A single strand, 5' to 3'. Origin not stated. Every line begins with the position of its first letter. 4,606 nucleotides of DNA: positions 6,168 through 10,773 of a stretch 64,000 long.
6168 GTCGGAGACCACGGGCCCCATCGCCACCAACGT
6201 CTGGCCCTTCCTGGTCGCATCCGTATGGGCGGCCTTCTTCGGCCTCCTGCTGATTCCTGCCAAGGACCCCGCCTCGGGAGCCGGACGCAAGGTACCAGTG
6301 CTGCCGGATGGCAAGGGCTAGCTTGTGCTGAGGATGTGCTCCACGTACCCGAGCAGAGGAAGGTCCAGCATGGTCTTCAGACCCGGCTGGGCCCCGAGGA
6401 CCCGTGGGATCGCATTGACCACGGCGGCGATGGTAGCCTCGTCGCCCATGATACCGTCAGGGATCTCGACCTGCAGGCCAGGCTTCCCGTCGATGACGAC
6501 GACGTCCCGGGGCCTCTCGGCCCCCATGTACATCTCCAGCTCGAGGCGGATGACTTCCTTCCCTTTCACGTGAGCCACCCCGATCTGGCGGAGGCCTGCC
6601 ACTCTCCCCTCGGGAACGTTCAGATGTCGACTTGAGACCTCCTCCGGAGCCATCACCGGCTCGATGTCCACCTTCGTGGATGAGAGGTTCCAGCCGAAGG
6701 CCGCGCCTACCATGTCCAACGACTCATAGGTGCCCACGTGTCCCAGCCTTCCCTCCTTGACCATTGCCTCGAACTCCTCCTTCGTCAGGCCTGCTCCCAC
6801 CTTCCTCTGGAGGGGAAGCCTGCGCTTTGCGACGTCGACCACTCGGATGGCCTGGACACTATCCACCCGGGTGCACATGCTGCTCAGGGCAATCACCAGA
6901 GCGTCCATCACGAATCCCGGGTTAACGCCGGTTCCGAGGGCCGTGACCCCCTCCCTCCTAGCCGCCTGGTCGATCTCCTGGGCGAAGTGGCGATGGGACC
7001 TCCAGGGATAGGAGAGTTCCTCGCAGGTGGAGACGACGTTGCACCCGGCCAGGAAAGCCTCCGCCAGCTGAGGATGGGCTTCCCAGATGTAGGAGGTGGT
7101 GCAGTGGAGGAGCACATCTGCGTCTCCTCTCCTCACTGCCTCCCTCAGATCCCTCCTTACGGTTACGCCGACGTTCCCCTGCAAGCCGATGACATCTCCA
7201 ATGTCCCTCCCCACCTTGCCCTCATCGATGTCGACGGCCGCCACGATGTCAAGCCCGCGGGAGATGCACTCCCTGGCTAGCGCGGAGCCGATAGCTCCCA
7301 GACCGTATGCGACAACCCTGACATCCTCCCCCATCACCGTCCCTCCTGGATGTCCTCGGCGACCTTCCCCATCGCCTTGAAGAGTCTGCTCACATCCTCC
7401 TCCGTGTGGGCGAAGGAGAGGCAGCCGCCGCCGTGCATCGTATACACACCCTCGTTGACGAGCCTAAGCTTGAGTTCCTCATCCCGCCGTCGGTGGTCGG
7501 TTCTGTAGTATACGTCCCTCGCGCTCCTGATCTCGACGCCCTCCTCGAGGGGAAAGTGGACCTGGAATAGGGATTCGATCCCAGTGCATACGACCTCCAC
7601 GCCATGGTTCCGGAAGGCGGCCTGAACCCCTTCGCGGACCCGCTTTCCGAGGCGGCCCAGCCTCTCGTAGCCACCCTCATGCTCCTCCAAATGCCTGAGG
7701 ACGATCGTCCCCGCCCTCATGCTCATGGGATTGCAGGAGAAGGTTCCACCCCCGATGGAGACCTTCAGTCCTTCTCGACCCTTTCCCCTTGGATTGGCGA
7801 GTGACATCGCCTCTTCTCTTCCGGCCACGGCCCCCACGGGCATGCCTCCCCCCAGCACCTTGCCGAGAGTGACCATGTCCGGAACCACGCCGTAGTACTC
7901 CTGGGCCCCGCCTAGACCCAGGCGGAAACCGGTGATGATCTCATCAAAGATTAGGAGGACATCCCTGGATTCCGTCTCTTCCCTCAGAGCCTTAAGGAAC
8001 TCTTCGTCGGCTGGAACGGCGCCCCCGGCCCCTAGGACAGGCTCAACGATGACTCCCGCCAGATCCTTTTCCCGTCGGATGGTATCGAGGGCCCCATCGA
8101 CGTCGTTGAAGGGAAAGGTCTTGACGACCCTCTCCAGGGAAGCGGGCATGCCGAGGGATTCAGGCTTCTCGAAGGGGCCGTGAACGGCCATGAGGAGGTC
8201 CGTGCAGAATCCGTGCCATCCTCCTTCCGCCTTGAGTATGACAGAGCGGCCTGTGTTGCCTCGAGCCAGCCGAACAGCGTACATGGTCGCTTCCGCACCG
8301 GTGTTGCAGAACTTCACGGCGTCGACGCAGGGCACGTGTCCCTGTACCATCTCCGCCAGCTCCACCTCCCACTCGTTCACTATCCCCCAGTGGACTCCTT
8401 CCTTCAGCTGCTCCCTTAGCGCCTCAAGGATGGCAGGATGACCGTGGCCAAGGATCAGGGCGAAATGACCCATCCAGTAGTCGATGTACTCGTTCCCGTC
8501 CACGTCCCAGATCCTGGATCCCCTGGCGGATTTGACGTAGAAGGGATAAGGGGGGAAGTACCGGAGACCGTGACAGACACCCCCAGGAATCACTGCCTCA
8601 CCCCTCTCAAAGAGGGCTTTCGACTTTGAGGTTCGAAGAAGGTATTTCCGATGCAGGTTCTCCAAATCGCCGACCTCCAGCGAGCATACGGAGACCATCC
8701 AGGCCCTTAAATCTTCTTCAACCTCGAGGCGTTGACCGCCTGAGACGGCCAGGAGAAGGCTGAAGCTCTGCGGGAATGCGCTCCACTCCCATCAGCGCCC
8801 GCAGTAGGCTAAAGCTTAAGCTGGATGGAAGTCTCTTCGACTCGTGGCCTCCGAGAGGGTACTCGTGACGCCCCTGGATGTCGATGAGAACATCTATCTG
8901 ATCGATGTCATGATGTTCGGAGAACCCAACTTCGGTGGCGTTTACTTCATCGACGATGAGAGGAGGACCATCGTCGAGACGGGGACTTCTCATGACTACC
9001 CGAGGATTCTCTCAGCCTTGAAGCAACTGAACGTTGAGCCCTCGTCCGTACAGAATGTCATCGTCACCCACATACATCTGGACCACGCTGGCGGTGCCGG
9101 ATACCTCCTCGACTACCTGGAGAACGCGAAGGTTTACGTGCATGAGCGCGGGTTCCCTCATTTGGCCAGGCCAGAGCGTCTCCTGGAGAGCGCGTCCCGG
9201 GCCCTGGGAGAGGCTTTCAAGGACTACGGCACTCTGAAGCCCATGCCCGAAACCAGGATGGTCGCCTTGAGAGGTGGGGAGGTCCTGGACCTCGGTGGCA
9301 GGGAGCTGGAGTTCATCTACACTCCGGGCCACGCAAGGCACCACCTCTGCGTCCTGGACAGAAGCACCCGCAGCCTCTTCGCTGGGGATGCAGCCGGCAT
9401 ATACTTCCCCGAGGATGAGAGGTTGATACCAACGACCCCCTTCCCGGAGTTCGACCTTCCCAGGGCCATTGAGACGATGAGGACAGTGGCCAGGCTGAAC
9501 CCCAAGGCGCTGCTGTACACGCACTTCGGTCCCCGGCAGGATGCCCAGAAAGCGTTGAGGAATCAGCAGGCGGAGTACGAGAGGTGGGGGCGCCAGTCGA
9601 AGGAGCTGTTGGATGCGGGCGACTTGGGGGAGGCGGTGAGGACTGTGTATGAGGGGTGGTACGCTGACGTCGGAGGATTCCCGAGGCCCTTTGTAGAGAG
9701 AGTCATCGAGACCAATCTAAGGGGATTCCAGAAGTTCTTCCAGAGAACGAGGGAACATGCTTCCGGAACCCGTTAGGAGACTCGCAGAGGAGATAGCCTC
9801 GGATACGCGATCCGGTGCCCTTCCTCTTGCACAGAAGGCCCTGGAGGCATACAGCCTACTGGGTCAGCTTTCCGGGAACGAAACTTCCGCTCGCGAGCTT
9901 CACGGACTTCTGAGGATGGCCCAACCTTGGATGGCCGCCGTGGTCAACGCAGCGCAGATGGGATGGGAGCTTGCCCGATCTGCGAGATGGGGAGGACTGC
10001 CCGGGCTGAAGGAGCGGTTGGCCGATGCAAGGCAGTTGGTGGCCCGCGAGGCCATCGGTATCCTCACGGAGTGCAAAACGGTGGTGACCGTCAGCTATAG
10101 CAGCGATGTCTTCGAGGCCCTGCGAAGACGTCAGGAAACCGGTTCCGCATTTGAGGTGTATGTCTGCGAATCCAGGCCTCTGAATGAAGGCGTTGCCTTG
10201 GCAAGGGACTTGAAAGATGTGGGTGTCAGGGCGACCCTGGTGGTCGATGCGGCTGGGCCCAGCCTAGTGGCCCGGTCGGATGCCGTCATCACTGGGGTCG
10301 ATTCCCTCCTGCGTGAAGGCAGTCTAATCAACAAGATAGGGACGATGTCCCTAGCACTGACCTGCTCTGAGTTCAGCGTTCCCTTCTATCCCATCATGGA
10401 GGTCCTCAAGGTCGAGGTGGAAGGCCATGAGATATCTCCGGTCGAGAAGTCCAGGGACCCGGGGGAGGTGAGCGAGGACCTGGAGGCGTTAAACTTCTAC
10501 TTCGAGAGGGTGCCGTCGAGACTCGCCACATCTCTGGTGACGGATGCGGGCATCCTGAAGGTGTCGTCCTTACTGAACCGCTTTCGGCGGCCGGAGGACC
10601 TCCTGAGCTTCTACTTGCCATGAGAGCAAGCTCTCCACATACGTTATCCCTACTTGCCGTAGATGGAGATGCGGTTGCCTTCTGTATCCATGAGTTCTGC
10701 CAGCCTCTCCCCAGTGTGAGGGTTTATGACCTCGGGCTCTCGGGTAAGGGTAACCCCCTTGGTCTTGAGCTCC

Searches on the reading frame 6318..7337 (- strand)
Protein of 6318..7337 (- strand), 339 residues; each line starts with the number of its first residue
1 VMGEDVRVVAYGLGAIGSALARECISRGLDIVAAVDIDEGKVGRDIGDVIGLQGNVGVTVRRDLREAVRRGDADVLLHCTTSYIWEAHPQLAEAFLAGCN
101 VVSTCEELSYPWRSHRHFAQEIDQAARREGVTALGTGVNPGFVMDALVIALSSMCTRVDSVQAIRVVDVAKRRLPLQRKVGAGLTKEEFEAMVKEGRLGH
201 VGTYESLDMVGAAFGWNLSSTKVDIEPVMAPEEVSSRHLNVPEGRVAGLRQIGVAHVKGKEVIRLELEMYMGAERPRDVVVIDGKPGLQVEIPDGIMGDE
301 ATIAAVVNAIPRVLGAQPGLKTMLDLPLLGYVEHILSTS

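Call 13: search_protein_families(library=pfam, proteins=[window:6318-7337:-], max_evalue=0.00001)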
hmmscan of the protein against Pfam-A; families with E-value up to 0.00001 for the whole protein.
window:6318-7337:- (339 aa): 1 family
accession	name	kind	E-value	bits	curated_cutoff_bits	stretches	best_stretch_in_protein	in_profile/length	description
PF19328.4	DAP_DH_C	-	1.3e-40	139.7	23.3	1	142-328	1-192/206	2,4-diaminopentanoate dehydrogenase C-terminal domain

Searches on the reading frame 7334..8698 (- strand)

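Call 13: search_protein_families(library=pfam, proteins=[window:7334-8698:-], max_evalue=0.00001)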
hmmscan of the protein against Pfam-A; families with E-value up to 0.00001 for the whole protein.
window:7334-8698:- (454 aa): 1 family
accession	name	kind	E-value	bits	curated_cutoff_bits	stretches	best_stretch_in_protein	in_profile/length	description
PF00202.27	Aminotran_3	-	1.2e-59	202.5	30.5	1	52-361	10-329/403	Aminotransferase class-III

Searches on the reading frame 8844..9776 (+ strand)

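Call 13: search_protein_families(library=pfam, proteins=[window:8844-9776:+], max_evalue=0.00001)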
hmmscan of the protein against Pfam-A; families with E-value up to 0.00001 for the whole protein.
window:8844-9776:+ (310 aa): 3 families
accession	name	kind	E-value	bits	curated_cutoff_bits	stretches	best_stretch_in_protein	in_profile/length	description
PF00753.33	Lactamase_B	-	7.6e-28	98.2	22.7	1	33-227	8-196/196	Metallo-beta-lactamase superfamily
PF19583.5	ODP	-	6.9e-09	36.3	27.2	1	36-191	9-144/194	ODP family beta lactamase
PF12706.13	Lactamase_B_2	-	8e-06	26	27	0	64-171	26-117/200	Beta-lactamase superfamily domain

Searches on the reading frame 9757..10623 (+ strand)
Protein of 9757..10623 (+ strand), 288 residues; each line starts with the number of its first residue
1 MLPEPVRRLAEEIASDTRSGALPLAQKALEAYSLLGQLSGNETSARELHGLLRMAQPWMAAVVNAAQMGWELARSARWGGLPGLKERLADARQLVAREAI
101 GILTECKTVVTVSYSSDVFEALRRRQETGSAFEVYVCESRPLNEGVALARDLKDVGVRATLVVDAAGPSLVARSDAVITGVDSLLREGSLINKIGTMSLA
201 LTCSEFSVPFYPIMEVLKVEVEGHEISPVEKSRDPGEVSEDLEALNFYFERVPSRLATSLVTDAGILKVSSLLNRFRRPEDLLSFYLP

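Call 13: search_protein_families(library=pfam, proteins=[window:9757-10623:+], max_evalue=0.00001)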
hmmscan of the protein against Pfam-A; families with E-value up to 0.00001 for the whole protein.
window:9757-10623:+ (288 aa): 1 family
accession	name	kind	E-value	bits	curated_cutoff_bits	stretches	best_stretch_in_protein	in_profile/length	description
PF01008.23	IF-2B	-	6.6e-34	117.8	22.4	1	87-268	88-279/280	Initiation factor 2 subunit family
